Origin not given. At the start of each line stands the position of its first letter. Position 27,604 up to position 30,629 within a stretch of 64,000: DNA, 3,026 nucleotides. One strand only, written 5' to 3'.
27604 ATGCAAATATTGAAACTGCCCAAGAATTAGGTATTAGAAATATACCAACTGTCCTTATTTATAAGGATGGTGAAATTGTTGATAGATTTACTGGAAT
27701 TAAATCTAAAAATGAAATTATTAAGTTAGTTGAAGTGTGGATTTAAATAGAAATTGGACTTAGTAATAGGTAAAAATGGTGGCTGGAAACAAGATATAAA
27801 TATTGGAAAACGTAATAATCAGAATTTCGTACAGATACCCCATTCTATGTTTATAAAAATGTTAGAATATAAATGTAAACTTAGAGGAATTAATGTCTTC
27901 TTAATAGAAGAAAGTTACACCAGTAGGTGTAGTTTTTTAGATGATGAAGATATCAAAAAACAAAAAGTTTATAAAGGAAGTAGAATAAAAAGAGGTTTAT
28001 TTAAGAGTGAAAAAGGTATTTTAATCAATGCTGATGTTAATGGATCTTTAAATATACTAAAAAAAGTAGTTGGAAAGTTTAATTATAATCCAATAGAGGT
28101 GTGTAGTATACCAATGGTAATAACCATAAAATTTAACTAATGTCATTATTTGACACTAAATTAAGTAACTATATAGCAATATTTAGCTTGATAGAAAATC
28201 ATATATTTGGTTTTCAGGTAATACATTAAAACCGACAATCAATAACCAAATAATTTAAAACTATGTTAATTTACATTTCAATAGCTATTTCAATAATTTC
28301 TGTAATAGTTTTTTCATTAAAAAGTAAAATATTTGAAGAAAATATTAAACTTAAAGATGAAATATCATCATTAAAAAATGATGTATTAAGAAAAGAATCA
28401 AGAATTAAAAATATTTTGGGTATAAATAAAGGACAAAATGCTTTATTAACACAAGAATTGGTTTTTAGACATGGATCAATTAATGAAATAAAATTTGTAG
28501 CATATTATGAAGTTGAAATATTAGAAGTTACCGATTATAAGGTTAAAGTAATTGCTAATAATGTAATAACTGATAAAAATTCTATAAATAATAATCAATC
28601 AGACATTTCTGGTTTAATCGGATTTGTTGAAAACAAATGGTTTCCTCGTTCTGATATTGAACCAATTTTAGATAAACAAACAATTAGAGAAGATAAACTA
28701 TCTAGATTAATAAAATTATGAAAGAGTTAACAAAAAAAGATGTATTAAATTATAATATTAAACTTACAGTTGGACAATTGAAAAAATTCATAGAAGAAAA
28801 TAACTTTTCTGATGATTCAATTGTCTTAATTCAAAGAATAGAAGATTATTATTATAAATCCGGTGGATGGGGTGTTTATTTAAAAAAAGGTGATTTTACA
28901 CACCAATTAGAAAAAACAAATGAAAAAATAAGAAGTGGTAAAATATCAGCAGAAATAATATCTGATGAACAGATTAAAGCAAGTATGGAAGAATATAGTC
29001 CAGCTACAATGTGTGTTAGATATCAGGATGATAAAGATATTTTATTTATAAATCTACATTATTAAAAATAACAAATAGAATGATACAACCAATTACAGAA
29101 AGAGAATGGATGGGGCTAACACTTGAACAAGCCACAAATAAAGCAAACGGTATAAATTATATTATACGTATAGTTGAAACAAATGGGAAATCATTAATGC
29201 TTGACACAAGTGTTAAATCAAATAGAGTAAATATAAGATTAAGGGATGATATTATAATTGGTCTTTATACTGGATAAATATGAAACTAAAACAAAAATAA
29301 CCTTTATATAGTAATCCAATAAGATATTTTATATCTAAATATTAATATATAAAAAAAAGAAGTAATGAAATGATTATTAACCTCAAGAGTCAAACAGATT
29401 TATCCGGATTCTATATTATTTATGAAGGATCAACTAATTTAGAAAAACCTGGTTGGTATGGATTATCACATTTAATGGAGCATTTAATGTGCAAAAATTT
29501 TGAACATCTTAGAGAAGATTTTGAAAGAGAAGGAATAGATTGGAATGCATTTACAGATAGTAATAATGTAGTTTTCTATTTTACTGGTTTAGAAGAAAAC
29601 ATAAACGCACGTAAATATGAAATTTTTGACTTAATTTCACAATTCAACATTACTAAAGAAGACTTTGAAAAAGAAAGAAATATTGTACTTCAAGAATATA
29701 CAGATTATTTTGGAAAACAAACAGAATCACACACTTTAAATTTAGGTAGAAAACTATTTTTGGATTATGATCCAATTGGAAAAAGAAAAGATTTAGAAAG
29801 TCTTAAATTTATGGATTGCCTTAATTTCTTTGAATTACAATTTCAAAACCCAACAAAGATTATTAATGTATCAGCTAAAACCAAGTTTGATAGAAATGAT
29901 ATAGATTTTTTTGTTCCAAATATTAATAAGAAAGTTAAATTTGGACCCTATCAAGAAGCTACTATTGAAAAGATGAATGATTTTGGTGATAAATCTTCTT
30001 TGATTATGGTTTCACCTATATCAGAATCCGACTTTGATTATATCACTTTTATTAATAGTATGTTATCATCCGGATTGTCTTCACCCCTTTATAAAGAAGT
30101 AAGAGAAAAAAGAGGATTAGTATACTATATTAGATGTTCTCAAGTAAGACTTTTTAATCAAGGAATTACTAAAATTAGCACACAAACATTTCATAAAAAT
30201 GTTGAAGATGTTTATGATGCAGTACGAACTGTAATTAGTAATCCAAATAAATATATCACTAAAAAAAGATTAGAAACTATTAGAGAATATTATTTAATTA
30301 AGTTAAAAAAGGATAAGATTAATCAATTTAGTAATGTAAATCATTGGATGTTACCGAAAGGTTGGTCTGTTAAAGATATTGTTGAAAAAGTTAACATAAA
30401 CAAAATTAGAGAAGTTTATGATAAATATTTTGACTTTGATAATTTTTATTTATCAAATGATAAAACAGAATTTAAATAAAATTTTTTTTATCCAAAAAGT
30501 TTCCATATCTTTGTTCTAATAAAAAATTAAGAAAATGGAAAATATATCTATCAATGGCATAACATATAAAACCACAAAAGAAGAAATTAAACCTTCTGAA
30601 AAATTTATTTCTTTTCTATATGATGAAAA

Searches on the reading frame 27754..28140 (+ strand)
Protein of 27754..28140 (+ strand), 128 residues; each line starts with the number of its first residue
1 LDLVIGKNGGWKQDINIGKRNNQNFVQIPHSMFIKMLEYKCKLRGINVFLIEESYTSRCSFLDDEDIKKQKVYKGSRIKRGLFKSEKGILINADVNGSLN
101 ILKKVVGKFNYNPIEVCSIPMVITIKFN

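Call 72: search_protein_families(library=phrogs, proteins=[window:27754-28140:+], max_evalue=0.001)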
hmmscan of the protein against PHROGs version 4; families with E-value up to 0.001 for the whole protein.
window:27754-28140:+ (128 aa): 3 families
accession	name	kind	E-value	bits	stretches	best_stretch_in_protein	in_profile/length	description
phrog_506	-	integration and excision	1.5e-17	64.8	1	20-108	284-367/403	transposase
phrog_12300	-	integration and excision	3.9e-06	27.3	1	30-103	171-239/286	transposase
phrog_16792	-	unknown function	0.00049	21.4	0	12-104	69-156/180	-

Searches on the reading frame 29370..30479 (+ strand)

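Call 5: search_protein_families(library=pfam, proteins=[window:29370-30479:+], max_evalue=0.01)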
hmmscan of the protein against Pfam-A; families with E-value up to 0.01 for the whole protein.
window:29370-30479:+ (369 aa): 2 families
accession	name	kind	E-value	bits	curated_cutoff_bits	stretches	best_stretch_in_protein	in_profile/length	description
PF05193.26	Peptidase_M16_C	-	1.3e-11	45.1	23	1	193-306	61-179/181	Peptidase M16 inactive domain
PF00675.25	Peptidase_M16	-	6.6e-09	36.3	22.3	1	25-120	26-126/149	Insulinase (Peptidase family M16)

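Call 16: search_protein_families(library=ncbifam, proteins=[window:29370-30479:+], max_evalue=0.01)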
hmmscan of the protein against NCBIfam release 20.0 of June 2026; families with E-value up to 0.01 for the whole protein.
window:29370-30479:+ (369 aa): 1 family
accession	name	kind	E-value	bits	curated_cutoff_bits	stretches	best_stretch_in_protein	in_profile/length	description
NF047422.1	YfmF_fam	equivalog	0.0026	16.7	285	1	219-342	259-382/412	EF-P 5-aminopentanol modification-associated protein YfmF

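Call 17: search_protein_families(library=phrogs, proteins=[window:29370-30479:+], max_evalue=0.01)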
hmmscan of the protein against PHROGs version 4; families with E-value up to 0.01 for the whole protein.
window:29370-30479:+ (369 aa): 0 families
